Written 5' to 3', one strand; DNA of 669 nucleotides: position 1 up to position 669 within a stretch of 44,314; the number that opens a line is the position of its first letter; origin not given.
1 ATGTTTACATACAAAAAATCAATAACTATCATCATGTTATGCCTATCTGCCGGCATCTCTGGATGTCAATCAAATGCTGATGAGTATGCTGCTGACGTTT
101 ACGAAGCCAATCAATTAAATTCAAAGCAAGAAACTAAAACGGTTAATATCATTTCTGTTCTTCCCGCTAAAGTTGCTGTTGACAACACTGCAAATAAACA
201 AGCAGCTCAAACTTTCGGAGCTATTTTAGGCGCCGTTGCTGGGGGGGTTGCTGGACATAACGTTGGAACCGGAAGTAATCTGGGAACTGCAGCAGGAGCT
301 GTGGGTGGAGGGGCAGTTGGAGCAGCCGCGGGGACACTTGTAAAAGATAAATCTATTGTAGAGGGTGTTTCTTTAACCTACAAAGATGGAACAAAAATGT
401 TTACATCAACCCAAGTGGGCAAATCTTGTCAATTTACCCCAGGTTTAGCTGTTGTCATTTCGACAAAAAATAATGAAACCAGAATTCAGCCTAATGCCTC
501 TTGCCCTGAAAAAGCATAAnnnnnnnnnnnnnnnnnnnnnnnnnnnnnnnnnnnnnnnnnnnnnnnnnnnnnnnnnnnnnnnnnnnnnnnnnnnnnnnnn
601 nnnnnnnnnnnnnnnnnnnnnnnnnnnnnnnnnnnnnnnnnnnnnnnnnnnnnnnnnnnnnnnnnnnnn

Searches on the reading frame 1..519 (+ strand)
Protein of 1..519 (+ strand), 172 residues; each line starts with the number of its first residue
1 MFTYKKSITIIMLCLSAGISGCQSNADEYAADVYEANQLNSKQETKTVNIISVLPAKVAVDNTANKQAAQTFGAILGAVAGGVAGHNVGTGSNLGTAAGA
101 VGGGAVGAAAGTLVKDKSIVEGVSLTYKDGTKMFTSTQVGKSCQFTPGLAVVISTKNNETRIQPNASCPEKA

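Call 5: search_protein_families(library=pfam, proteins=[window:1-519:+], max_evalue=1)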
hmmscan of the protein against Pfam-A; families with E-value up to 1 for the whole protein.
window:1-519:+ (172 aa): 4 families
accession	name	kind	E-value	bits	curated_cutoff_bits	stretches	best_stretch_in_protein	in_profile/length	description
PF05433.20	Rick_17kDa_Anti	-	4.7e-06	26.8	24.2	1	73-111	2-43/43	Glycine zipper 2TM domain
PF05818.17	TraT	-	6.6e-05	23.2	31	1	53-120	69-138/214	Enterobacterial TraT complement resistance protein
PF13441.11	Gly-zipper_YMGG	-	0.0088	16.2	28.9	1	73-111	6-43/45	YMGG-like Gly-zipper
PF13488.11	Gly-zipper_Omp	-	0.062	13.7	25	1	73-115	2-39/46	Glycine zipper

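Call 11: search_dna_similar(query=window:1-516:+, collection=phages, mode=protein, max_rows=30, max_evalue=0.001)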
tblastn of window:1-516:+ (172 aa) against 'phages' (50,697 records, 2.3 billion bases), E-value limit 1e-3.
Records with a match: 13; places in all: 13; records where one place covers at least 80% of the query: 13.
Best place of each record, by identity: 60-80% 13.
By first word of the organism name: Escherichia 8; Enterobacteria 2; Salmonella 2; Punavirus 1.
By host as written in the record: Escherichia coli 5; - 3; Salmonella enterica subsp. enterica serovar Indiana J46 2; Escherichia coli O103:H25 strain NIPH-11060424/NVH-734 2; Escherichia coli MC1061 1.
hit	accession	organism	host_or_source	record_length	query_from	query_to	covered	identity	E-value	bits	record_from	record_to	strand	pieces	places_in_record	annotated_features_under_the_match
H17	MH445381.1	Escherichia phage P1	Escherichia coli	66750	1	171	99%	73.3%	3e-53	186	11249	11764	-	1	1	putative outer membrane lipoprotein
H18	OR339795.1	Escherichia phage phi456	Escherichia coli MC1061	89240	1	171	99%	73.3%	3e-53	186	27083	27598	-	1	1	minor tail protein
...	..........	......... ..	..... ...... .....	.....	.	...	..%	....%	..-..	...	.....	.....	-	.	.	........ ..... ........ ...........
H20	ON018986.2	Escherichia phage JL22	Escherichia coli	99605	1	171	99%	73.3%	3e-53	186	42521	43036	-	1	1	hypothetical protein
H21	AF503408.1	Enterobacteria phage P7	-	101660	1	171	99%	73.3%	3e-53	186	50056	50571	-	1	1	upf50.5: Upf50.5 | upf50.5: sig_peptide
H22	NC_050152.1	Enterobacteria phage P7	-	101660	1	171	99%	73.3%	3e-53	186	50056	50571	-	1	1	upf50.5: DNA methyltransferase | upf50.5: sig_peptide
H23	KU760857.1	Salmonella phage SJ46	Salmonella enterica subsp. enterica ...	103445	1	171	99%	73.3%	3e-53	186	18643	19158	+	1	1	putative outer membrane lipoprotein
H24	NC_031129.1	Salmonella phage SJ46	Salmonella enterica subsp. enterica ...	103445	1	171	99%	73.3%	3e-53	186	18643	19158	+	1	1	DNA methyltransferase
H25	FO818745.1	Escherichia phage RCS47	Escherichia coli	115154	1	171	99%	73.3%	3e-53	186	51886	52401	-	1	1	putative outer membrane lipoprotein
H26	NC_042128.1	Escherichia phage RCS47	Escherichia coli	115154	1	171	99%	73.3%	3e-53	186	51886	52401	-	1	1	DNA methyltransferase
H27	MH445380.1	Escherichia phage P1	Escherichia coli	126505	1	171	99%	73.3%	3e-53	186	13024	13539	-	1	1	putative outer membrane lipoprotein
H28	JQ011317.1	Escherichia phage TL-2011b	Escherichia coli O103:H25 strain ...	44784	4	172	98%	71.6%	1e-49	176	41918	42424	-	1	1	putative outer membrane lipoprotein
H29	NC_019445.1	Escherichia phage TL-2011b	Escherichia coli O103:H25 strain ...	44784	4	172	98%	71.6%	1e-49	176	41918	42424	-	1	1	DNA methyltransferase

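Call 12: get_annotated_region(hit=H21, flank=6000)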
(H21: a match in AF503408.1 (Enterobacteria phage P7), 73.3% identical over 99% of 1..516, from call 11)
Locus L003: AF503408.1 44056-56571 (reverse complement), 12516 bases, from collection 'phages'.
description: Enterobacteria phage P7, complete genome.
organism: Enterobacteria phage P7 (NCBI taxid 10682)
taxonomy: Viruses; Duplodnaviria; Heunggongvirae; Uroviricota; Caudoviricetes; Punavirus; Punavirus P1
host: -; source: -; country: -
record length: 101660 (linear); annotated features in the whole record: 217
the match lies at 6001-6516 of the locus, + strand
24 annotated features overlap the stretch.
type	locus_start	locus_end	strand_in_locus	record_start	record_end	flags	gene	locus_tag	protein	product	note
CDS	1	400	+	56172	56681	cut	upf52.7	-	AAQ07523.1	Upf52.7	-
CDS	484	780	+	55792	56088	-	upf52.1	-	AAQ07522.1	Upf52.1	-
CDS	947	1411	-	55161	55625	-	rapB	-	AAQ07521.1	RapB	putative replication associated protein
CDS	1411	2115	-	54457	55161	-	rapA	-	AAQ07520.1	RapA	putative replication associated protein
protein_bind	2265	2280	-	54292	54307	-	-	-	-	phage repressor C1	monovalent C1-controlled operator Op(rap); regulates expression of upf50.5 and upf51.2(P1)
CDS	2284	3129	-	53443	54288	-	repL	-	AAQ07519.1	RepL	initiates lytic replication at oriL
CDS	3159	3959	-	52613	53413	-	kilA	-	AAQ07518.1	KilA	expression can kill host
protein_bind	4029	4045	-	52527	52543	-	-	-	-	phage repressor C1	monovalent C1-controlled operator Op(rep); controls expression of kilA and repL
CDS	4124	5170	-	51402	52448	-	ant1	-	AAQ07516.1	Ant1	antagonizes C1 repression by formation of Ant1/Ant2/C1 complex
CDS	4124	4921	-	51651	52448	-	ant2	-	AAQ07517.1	Ant2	antagonizes C1 repression; contained within ant1 and translated in the same frame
CDS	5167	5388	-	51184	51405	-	icd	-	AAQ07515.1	Icd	can cause reversible inhibition of cell division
misc_RNA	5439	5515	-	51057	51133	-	c4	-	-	-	encodes antisense RNA acting on targets icd and ant transcribed from the same promoter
protein_bind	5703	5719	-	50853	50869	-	-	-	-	phage repressor C1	monovalent C1-controlled operator Op(c4); controls expression of c4, icd, ant1/2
CDS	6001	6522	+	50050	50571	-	upf50.5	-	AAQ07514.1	Upf50.5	outer membrane lipoprotein of unknown function; similar to putative outer membrane lipoprotein of Escherichia coli ...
sig_peptide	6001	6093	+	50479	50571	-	upf50.5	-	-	-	-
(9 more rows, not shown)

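Call 13: get_annotated_region(hit=H29, flank=6000)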
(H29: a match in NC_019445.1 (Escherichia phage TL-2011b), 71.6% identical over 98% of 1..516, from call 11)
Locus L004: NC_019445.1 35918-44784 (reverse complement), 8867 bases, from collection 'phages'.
description: Escherichia phage TL-2011b, complete genome.
organism: Escherichia phage TL-2011b (NCBI taxid 1124654)
taxonomy: Viruses; Duplodnaviria; Heunggongvirae; Uroviricota; Caudoviricetes
host: Escherichia coli O103:H25 strain NIPH-11060424/NVH-734; source: patient with HUS during an EHEC outbreak; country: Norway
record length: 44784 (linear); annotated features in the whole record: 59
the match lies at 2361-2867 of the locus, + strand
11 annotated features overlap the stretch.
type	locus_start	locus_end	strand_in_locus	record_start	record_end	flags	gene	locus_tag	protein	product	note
misc_feature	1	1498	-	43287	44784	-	-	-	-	-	similar to hypothetical protein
CDS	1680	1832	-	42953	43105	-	-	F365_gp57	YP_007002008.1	hypothetical protein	-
CDS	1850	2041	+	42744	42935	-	-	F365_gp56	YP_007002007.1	DUF2633 family protein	-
CDS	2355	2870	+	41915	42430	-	-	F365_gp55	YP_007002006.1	DNA methyltransferase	-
CDS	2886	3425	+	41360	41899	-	-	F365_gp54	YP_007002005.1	DUF5384 family protein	-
CDS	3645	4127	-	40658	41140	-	-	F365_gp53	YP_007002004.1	Rz-like spanin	-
CDS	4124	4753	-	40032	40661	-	-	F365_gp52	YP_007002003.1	endolysin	-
CDS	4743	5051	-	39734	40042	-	-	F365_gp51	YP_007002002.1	holin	-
CDS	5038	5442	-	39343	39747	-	-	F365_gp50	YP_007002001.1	hypothetical protein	-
CDS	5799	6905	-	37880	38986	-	-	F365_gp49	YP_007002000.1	O-acetyltransferase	-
CDS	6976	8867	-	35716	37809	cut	-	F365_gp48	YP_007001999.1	hypothetical protein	-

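Call 14: search_protein_families(library=phrogs, proteins=[window:1-519:+], max_evalue=0.01)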
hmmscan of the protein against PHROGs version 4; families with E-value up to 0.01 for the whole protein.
window:1-519:+ (172 aa): 5 families
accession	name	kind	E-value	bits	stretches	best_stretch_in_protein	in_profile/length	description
phrog_1277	-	other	1.1e-88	296.4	1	4-171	3-170/171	DNA methyltransferase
phrog_29675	-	unknown function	4.8e-33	114.1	1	113-171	1-59/60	-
phrog_1047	-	tail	0.0013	17.8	1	61-136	846-923/1251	tail associated lysin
phrog_8949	-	unknown function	0.0071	16.8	1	55-137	136-228/557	-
phrog_14537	-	unknown function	0.0072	16.8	0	46-116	5-74/295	-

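Call 15: search_protein_families(library=ncbifam, proteins=[window:1-519:+], max_evalue=0.1)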
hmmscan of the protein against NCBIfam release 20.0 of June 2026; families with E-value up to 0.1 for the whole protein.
window:1-519:+ (172 aa): 4 families
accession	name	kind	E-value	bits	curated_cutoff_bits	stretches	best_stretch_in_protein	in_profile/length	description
NF008437.0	PRK11280.1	equivalog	6.4e-06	26.1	99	1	31-116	35-118/179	hypothetical protein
NF053611.1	YiaD_Gzip_OmpA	equivalog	0.019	14.7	175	1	62-113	17-70/206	YiaD family glycine zipper/OmpA-like lipoprotein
NF038224.1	OmpA_like_CmpA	equivalog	0.037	13.6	300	1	67-112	38-78/233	C-OmpA-like family protein CmpA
NF033894.1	Eex_IncN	subfamily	0.069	13.1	33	0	6-38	2-32/65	EexN family lipoprotein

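Call 16: search_protein_families(library=padloc, proteins=[window:1-519:+], max_evalue=0.1)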
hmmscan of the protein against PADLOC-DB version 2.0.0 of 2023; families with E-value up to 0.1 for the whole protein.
window:1-519:+ (172 aa): 0 families

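Call 18: find_homologous_proteins(query=window:1-516:+)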
Query window:1-516:+ (172 aa): 439 proteins with E <= 0.001 among 2060 candidates; the best 120 are listed.
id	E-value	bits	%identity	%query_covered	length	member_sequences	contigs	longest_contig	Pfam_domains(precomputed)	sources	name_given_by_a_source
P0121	7.4e-102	356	99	100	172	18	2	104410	-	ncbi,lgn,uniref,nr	ncbi:glycine zipper 2TM domain-containing protein [Escherichia coli]|uniref:outer membrane lipoprote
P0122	2.0e-101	354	99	100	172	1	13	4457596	PF13441.13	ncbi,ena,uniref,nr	ncbi:glycine zipper 2TM domain-containing protein [Escherichia fergusonii]|uniref:glycine zipper 2TM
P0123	3.0e-94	331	99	94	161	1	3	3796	-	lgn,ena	-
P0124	3.0e-82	292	90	90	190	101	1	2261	PF13441.13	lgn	-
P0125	1.9e-81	289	83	99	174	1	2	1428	-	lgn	-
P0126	2.6e-81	289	83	99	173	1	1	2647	PF13441.13,PF05433.21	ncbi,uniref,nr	ncbi:glycine zipper 2TM domain-containing protein [Enterobacter kobei]|uniref:glycine zipper 2TM dom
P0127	4.4e-81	288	80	98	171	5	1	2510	-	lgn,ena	-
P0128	2.8e-80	286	81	99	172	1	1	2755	PF13441.13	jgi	-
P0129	5.6e-80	285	81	94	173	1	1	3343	PF13441.13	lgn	-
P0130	9.4e-80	284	81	98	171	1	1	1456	PF13441.13,PF05818.18,PF05433.21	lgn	-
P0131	3.2e-79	282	80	99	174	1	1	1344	PF13441.13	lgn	-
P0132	3.7e-79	282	81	99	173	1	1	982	PF13441.13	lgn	-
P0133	1.5e-78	280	82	97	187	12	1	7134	PF13441.13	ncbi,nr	ncbi:TPA: hypothetical protein OE585_004283 [Escherichia coli]|nr:hypothetical protein [Escherichia 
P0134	3.8e-78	279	78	98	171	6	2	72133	PF13441.13,PF05433.21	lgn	-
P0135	3.8e-78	279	78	98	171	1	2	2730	PF13441.13,PF05433.21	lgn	-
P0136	4.4e-78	279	79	98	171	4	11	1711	PF13441.13,PF05818.18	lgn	-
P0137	1.4e-77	277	78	96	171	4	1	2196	PF13441.13,PF05818.18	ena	-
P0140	8.3e-77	274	84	89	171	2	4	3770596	PF05818.18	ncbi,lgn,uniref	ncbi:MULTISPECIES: hypothetical protein [Xenorhabdus]|uniref:hypothetical protein n=1 Tax=Xenorhabdu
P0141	1.1e-76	274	80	97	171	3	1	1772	PF13441.13,PF05818.18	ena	-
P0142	2.9e-76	273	77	97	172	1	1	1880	PF13441.13,PF05433.21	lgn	-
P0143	4.0e-76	272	78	98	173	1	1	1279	PF05433.21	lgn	-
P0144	4.1e-76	272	90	85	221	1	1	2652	PF05433.21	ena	-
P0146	1.6e-75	270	75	99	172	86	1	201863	PF13441.13,PF05433.21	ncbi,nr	ncbi:glycine zipper 2TM domain-containing protein [Escherichia albertii]|nr:glycine zipper 2TM domai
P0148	2.8e-75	269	82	89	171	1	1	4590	PF13441.13,PF05818.18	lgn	-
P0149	6.3e-75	268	77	97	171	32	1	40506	PF13441.13,PF05818.18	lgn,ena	-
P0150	1.1e-74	267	83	89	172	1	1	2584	PF13441.13,PF05818.18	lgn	-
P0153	4.7e-74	265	77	97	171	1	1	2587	PF13441.13,PF05818.18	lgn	-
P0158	2.0e-73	263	73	99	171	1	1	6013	PF13441.13,PF05818.18,PF05433.21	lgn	-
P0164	7.8e-73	261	74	99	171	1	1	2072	PF13441.13,PF05433.21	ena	-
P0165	1.1e-72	261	73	98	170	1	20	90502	PF13441.13,PF05433.21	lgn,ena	-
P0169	2.9e-72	260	71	100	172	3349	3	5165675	PF13441.13,PF05818.18,PF05433.21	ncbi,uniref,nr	ncbi:TPA: glycine zipper 2TM domain-containing protein [Escherichia coli]|uniref:glycine zipper 2TM 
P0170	3.5e-72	259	75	94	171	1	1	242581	PF13441.13,PF05818.18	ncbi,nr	ncbi:membrane protein [Xenorhabdus sp. KK7.4]|nr:membrane protein [Xenorhabdus sp. KK7.4]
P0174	1.1e-71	258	73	99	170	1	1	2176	PF05818.18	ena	-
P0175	1.4e-71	257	79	89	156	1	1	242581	PF13441.13,PF05818.18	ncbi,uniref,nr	ncbi:hypothetical protein [Xenorhabdus sp. KK7.4]|uniref:hypothetical protein n=1 Tax=Xenorhabdus sp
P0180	5.7e-71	255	72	99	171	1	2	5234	PF13441.13,PF05433.21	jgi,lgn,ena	-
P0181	8.3e-71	255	73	98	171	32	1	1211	PF13441.13,PF05818.18,PF05433.21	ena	-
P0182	1.4e-70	254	72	99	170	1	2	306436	PF13441.13,PF05818.18,PF05433.21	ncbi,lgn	-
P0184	2.1e-70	254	74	93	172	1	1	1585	PF13441.13,PF05433.21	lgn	-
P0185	2.5e-70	253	76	89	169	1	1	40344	PF13441.13,PF05818.18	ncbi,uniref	ncbi:hypothetical protein [Xenorhabdus sp. SGI246]|uniref:hypothetical protein n=1 Tax=Xenorhabdus s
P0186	3.6e-70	253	77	89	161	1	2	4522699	PF05818.18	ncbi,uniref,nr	ncbi:hypothetical protein [Xenorhabdus hominickii]|uniref:Membrane protein n=1 Tax=Xenorhabdus homin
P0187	3.6e-70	253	73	92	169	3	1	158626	PF13441.13,PF05818.18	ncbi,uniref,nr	ncbi:hypothetical protein [Xenorhabdus indica]|uniref:hypothetical protein n=1 Tax=Xenorhabdus indic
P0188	4.1e-70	253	73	99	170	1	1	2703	PF05818.18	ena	-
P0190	5.3e-70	252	73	98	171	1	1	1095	PF13441.13,PF05818.18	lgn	-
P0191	6.7e-70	252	71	99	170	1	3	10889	PF13441.13,PF05818.18,PF05433.21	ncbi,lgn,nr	ncbi:TPA: glycine zipper 2TM domain-containing protein [Escherichia coli]|nr:glycine zipper 2TM doma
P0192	7.0e-70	252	73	92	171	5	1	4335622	PF13441.13,PF05818.18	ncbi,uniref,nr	ncbi:outer membrane lipoprotein SlyB [Xenorhabdus cabanillasii]|uniref:Outer membrane lipoprotein Sl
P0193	9.2e-70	252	71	99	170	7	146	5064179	PF13441.13,PF05433.21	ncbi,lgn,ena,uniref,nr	ncbi:glycine zipper 2TM domain-containing protein [Escherichia coli]|uniref:glycine zipper 2TM domai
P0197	2.7e-69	250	74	95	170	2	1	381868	PF13441.13,PF05818.18,PF05433.21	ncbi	ncbi:TPA: hypothetical protein ACYUXQ_002066 [Escherichia coli]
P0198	4.5e-69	249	71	97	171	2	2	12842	PF05818.18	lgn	-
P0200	6.3e-69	249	71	99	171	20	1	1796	PF13441.13,PF05818.18,PF05433.21,PF13488.12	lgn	-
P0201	7.1e-69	249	75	88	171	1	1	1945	PF05818.18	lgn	-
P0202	9.3e-69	248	76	88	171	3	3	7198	PF13441.13,PF05433.21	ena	-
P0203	1.2e-68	248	71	98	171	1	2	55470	PF05818.18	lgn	-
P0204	1.3e-68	248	71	99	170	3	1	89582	PF13441.13,PF05818.18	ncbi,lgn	ncbi:glycine zipper 2TM domain-containing protein [Salmonella enterica]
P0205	2.7e-68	247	72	94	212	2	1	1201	PF13441.13,PF05818.18,PF05433.21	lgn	-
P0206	6.2e-68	246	67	95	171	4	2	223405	PF13441.13,PF05818.18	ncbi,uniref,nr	ncbi:hypothetical protein [Xenorhabdus mauleonii]|uniref:hypothetical protein n=1 Tax=Xenorhabdus ma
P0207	7.2e-68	245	84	85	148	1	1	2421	PF13441.13,PF05433.21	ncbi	ncbi:glycine zipper 2TM domain-containing protein, partial [Enterobacter hormaechei]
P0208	1.5e-67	244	72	99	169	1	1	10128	PF13441.13,PF05433.21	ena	-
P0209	1.5e-67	244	69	98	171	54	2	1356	PF05818.18,PF05433.21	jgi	-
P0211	1.9e-67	244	74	88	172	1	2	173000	PF13441.13,PF05818.18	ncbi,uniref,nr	ncbi:hypothetical protein FE394_18405 [Xenorhabdus sp. Reich]|uniref:Outer membrane lipoprotein n=1 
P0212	2.2e-67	244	71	97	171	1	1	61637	PF13441.13,PF05818.18,PF05433.21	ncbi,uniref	ncbi:glycine zipper 2TM domain-containing protein [Enterobacter mori]|uniref:glycine zipper 2TM doma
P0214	6.9e-67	242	73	88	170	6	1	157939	PF13441.13,PF05818.18,PF05433.21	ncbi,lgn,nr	ncbi:TPA: glycine zipper 2TM domain-containing protein [Escherichia coli]|nr:glycine zipper 2TM doma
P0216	4.3e-66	240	69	95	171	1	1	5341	PF13441.13,PF05433.21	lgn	-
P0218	9.9e-65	235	77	84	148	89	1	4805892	PF13441.13,PF05818.18,PF05433.21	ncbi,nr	ncbi:putative lipoprotein [Escherichia coli]|nr:putative lipoprotein [Escherichia coli]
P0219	1.1e-64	235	70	92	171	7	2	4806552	PF05818.18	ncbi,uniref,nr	ncbi:hypothetical protein [Xenorhabdus szentirmaii]|uniref:hypothetical protein n=1 Tax=Xenorhabdus 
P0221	2.5e-64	234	72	88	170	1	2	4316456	PF13441.13,PF05818.18,PF13488.12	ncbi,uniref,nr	ncbi:glycine zipper domain-containing protein [Xenorhabdus innexi]|uniref:Membrane protein n=1 Tax=X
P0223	4.9e-64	233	67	98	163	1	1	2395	PF13441.13,PF05433.21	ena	-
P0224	4.8e-63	230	67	98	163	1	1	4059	PF13441.13,PF05818.18,PF05433.21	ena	-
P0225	5.5e-63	229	83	77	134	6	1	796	PF13441.13,PF05818.18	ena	-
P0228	8.3e-62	226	88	75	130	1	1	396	PF13441.13,PF05433.21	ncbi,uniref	ncbi:glycine zipper 2TM domain-containing protein, partial [Salmonella enterica]|uniref:glycine zipp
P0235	4.9e-60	220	65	94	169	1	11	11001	PF05818.18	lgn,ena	-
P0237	1.4e-59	218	66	98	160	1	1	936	PF13441.13,PF05818.18,PF05433.21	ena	-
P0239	2.8e-59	217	71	83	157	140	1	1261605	PF13441.13,PF05818.18,PF05433.21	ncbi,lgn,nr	ncbi:glycine zipper 2TM domain-containing protein [Escherichia coli]|nr:glycine zipper 2TM domain-co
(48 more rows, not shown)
